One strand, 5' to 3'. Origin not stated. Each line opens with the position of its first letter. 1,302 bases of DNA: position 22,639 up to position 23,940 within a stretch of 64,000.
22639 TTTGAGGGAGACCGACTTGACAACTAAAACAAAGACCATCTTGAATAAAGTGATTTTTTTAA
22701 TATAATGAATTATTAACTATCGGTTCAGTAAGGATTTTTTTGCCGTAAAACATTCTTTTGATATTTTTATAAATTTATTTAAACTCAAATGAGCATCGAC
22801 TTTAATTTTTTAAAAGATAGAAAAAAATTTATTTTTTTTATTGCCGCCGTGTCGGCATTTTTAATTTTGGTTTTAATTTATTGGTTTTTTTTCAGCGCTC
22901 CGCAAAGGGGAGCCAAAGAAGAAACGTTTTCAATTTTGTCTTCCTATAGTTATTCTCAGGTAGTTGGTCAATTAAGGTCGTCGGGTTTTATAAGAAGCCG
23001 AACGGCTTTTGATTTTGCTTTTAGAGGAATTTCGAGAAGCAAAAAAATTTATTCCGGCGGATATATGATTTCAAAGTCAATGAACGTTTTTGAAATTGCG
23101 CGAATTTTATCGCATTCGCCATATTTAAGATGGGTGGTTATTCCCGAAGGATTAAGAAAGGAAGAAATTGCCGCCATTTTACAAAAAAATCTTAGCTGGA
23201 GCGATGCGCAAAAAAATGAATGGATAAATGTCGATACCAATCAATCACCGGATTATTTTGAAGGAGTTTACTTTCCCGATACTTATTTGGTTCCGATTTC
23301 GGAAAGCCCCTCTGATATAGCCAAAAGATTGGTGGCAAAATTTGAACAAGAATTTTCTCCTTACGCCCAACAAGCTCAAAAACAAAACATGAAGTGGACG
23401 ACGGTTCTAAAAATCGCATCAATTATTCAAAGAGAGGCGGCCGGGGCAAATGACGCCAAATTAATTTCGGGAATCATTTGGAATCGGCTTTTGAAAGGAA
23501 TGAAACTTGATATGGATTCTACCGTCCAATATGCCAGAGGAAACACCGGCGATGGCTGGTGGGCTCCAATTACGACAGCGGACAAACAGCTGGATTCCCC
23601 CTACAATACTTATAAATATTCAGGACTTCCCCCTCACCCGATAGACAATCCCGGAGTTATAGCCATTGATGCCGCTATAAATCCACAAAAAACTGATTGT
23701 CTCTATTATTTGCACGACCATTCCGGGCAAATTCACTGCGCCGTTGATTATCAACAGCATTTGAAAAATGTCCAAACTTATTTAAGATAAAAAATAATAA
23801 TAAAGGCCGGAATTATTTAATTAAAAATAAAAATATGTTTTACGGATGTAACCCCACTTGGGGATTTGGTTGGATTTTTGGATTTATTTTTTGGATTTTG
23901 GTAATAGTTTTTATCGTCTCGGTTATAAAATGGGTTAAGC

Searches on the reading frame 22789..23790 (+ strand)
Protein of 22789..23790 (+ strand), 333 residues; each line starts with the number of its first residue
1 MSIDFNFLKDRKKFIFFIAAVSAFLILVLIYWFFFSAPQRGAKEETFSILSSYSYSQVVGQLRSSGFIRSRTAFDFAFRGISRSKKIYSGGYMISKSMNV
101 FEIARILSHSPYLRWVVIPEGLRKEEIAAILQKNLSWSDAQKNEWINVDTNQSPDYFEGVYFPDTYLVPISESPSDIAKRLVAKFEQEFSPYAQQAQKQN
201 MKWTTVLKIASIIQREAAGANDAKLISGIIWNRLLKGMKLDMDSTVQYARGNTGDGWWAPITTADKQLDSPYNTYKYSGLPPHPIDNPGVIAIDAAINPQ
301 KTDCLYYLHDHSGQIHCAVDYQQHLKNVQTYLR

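Call 35: search_protein_families(library=pfam, proteins=[window:22789-23790:+], max_evalue=1)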
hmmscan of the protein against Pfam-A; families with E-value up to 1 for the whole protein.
window:22789-23790:+ (333 aa): 2 families
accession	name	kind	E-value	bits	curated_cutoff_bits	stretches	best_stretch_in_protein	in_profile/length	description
PF02618.21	YceG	-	2.3e-69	234.4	32.4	1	49-329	3-274/275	YceG-like family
PF01863.23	YgjP-like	-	0.11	13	26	1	116-163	15-62/207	YgjP-like, metallopeptidase domain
